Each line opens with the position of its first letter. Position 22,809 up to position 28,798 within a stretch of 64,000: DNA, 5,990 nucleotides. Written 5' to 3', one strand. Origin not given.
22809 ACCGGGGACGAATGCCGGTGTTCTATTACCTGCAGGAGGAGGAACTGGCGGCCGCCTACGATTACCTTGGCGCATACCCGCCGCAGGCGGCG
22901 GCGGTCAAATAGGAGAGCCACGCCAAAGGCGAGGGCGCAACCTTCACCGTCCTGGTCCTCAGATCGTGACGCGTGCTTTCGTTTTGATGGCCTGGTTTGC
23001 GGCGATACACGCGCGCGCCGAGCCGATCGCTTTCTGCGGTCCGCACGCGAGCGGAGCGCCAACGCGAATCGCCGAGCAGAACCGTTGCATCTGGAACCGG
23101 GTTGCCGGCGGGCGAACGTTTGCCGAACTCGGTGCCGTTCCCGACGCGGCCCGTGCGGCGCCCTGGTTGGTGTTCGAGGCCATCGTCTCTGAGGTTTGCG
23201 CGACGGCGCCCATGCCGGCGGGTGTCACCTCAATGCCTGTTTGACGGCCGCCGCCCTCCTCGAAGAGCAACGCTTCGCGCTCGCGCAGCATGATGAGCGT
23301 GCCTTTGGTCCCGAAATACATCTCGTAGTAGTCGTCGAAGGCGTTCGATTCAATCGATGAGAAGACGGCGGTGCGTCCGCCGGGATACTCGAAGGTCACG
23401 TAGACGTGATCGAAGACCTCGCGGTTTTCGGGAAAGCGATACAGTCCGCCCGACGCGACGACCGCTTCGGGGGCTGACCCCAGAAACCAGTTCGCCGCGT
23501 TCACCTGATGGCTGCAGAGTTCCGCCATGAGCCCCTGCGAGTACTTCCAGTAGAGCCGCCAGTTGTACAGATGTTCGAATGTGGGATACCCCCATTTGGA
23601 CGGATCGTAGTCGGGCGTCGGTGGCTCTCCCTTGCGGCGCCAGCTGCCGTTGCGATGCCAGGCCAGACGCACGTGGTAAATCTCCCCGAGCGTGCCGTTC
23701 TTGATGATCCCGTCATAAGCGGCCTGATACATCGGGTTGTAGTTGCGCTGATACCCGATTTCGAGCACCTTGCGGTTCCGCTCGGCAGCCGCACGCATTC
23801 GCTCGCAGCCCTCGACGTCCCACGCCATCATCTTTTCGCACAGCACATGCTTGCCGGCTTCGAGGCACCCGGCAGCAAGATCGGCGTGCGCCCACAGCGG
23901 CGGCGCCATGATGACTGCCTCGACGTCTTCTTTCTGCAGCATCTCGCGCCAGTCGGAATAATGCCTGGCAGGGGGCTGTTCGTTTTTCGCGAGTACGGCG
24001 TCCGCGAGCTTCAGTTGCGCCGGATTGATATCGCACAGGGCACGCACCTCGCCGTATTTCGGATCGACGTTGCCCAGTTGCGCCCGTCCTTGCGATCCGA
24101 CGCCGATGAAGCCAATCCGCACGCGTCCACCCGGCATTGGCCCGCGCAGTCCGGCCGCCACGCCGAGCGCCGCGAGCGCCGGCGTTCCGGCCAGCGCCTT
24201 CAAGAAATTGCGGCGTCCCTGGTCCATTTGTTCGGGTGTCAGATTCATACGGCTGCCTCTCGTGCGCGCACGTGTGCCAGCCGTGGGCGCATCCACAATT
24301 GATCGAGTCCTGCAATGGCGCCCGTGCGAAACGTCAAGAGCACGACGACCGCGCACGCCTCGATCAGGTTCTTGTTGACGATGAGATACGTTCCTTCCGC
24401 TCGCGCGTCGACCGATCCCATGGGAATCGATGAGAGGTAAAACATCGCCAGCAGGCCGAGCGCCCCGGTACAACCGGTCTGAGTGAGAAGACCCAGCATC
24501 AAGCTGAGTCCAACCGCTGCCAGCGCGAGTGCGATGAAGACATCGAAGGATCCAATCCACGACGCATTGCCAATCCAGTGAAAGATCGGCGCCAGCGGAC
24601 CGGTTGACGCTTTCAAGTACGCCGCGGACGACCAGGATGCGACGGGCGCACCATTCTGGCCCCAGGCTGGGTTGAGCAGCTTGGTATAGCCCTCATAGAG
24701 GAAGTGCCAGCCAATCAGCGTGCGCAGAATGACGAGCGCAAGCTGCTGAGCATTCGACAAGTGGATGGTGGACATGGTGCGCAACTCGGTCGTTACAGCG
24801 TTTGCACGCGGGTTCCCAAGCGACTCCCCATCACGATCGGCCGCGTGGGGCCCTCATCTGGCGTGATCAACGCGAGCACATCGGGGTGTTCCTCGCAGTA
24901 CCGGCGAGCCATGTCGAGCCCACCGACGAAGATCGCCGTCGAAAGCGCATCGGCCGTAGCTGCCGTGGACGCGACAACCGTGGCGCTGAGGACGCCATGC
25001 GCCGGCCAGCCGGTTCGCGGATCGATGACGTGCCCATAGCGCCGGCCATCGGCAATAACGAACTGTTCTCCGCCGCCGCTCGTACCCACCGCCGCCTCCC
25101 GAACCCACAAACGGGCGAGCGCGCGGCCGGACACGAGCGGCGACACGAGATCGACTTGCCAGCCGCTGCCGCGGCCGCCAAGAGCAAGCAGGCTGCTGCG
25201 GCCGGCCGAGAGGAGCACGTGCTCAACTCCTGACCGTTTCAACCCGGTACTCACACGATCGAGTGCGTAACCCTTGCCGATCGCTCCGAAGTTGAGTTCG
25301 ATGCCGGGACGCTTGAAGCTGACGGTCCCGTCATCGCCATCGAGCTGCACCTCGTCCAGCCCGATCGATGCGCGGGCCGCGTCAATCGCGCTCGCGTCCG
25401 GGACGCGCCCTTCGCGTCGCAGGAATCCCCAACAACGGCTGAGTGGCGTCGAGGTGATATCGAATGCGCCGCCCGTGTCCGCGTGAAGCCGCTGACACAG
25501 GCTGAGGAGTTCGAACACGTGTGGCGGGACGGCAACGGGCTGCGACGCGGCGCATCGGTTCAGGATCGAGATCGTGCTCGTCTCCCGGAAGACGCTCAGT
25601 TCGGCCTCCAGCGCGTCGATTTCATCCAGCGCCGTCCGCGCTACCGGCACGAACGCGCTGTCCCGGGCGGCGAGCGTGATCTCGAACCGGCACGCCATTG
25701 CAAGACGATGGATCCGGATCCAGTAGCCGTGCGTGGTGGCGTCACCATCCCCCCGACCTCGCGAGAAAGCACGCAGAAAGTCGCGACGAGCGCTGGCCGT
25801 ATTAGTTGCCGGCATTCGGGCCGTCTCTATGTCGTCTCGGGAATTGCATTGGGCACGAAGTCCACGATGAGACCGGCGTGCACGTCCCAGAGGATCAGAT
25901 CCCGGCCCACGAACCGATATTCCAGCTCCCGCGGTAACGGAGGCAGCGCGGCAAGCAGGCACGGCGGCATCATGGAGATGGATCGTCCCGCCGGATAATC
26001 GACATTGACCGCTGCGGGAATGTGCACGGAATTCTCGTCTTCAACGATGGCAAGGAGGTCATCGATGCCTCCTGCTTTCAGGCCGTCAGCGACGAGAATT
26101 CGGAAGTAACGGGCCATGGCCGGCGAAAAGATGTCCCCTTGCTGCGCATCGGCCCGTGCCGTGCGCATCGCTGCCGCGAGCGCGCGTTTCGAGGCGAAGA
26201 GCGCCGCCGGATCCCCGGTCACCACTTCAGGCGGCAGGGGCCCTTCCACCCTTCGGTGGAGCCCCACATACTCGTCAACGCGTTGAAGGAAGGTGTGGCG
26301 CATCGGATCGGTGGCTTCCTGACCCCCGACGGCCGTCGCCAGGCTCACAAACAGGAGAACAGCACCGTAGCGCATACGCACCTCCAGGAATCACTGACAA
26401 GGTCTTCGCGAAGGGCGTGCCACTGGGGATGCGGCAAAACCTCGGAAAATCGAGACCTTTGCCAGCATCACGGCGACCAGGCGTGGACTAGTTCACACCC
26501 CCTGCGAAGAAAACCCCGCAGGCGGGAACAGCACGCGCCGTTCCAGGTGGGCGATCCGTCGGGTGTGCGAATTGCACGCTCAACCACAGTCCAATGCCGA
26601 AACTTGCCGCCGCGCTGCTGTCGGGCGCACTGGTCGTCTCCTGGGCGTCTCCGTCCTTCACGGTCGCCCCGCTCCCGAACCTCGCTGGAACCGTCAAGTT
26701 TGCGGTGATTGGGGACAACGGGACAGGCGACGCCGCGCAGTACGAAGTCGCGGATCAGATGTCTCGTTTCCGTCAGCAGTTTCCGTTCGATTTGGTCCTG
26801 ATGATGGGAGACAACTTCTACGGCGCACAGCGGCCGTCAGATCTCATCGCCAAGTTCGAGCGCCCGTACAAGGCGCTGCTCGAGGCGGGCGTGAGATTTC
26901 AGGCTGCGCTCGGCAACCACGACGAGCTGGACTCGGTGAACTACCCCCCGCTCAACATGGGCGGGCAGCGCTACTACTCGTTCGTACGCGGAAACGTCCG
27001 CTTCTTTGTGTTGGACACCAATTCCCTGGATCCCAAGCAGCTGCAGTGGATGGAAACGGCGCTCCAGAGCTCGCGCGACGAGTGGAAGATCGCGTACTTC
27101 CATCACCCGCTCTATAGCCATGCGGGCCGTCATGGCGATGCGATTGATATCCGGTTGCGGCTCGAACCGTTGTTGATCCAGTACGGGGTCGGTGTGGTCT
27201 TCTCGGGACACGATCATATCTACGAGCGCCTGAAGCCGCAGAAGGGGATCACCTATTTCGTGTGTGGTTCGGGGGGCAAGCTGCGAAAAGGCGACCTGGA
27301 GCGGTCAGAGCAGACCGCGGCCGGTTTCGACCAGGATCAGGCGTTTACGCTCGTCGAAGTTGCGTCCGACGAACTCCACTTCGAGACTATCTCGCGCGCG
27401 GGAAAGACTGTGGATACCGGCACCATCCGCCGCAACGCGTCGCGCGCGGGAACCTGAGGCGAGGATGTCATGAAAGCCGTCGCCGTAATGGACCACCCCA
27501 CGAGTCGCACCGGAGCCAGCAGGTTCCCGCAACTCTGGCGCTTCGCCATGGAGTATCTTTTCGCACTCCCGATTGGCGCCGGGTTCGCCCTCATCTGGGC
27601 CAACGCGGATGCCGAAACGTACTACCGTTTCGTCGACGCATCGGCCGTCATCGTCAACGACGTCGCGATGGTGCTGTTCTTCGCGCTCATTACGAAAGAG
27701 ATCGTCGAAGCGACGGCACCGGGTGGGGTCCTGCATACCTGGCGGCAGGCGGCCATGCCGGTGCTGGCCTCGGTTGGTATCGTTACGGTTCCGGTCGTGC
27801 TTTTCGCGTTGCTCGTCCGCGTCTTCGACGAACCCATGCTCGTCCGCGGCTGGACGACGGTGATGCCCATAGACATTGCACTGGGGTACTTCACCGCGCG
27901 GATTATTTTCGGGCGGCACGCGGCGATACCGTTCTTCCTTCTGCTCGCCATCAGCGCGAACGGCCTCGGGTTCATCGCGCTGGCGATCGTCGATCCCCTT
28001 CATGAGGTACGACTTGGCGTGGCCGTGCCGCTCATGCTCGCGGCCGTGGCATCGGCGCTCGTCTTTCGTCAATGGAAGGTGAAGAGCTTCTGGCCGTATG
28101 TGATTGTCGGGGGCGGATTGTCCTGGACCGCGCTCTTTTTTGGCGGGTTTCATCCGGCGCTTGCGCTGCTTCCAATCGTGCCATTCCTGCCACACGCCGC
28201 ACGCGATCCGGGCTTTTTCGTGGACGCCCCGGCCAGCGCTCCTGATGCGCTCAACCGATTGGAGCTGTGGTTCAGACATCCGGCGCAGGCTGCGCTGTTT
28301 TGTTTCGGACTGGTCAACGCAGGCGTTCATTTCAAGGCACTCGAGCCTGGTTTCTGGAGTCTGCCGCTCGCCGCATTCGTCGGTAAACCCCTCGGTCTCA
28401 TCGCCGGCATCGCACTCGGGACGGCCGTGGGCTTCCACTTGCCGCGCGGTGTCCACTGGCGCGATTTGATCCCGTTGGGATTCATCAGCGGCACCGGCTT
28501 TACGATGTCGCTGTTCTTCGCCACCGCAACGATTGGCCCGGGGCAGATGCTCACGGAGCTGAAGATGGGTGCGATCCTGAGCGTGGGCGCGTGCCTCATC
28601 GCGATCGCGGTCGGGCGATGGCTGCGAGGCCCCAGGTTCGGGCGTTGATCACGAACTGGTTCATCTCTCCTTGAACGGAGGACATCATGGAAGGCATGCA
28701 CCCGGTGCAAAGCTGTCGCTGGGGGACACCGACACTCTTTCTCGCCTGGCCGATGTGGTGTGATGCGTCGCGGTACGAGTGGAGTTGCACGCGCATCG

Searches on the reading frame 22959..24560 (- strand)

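Call 75: search_protein_families(library=pfam, proteins=[window:22959-24560:-], max_evalue=0.0001)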
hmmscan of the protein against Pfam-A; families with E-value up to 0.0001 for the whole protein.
window:22959-24560:- (533 aa): 3 families
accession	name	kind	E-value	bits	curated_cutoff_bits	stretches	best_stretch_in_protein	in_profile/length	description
PF01408.29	GFO_IDH_MocA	-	7.9e-18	65.7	24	1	147-270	1-120/120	Oxidoreductase family, NAD-binding Rossmann fold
PF22725.1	GFO_IDH_MocA_C3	-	5e-17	62.5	27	1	285-422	7-123/124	GFO/IDH/MocA C-terminal domain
PF02894.22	GFO_IDH_MocA_C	-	8.7e-13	49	22.9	1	286-532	4-217/218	Oxidoreductase family, C-terminal alpha/beta domain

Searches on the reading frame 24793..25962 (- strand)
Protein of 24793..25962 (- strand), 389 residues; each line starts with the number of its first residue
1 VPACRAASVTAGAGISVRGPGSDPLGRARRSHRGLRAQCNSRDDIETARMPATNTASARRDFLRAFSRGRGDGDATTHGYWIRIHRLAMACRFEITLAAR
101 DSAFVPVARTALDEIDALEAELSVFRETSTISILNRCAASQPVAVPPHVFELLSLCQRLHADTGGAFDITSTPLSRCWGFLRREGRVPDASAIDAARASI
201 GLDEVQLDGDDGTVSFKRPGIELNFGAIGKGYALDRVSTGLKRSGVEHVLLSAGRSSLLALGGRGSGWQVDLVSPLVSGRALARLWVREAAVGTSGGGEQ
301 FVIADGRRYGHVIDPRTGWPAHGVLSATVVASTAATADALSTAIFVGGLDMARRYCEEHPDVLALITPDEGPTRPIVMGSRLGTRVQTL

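Call 75: search_protein_families(library=pfam, proteins=[window:24793-25962:-], max_evalue=0.0001)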
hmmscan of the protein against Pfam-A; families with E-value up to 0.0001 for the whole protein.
window:24793-25962:- (389 aa): 1 family
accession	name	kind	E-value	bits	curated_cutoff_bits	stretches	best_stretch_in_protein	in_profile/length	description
PF02424.20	ApbE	-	1.7e-70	238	25.6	1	89-364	1-264/266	ApbE family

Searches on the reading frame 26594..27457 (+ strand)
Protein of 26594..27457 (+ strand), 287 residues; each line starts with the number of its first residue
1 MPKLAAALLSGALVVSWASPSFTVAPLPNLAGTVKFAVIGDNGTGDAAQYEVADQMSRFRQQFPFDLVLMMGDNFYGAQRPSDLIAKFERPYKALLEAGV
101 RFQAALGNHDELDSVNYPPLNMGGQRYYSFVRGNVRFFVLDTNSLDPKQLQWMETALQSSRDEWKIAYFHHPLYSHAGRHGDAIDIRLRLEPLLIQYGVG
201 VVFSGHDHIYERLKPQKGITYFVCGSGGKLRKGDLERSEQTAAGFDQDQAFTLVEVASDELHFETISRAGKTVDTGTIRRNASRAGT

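Call 81: search_protein_families(library=pfam, proteins=[window:26594-27457:+], max_evalue=0.0001)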
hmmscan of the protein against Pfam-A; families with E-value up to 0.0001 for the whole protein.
window:26594-27457:+ (287 aa): 1 family
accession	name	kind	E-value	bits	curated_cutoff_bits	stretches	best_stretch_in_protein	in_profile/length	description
PF00149.33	Metallophos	-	5.2e-17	63.4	21.5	1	35-210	2-191/191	Calcineurin-like phosphoesterase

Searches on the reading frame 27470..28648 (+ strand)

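Call 81: search_protein_families(library=pfam, proteins=[window:27470-28648:+], max_evalue=0.0001)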
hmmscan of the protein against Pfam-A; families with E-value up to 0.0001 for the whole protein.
window:27470-28648:+ (392 aa): 1 family
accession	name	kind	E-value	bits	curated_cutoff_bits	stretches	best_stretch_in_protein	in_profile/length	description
PF06965.17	Na_H_antiport_1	-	3.2e-30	105.7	23.5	1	58-376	54-368/374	Na+/H+ antiporter 1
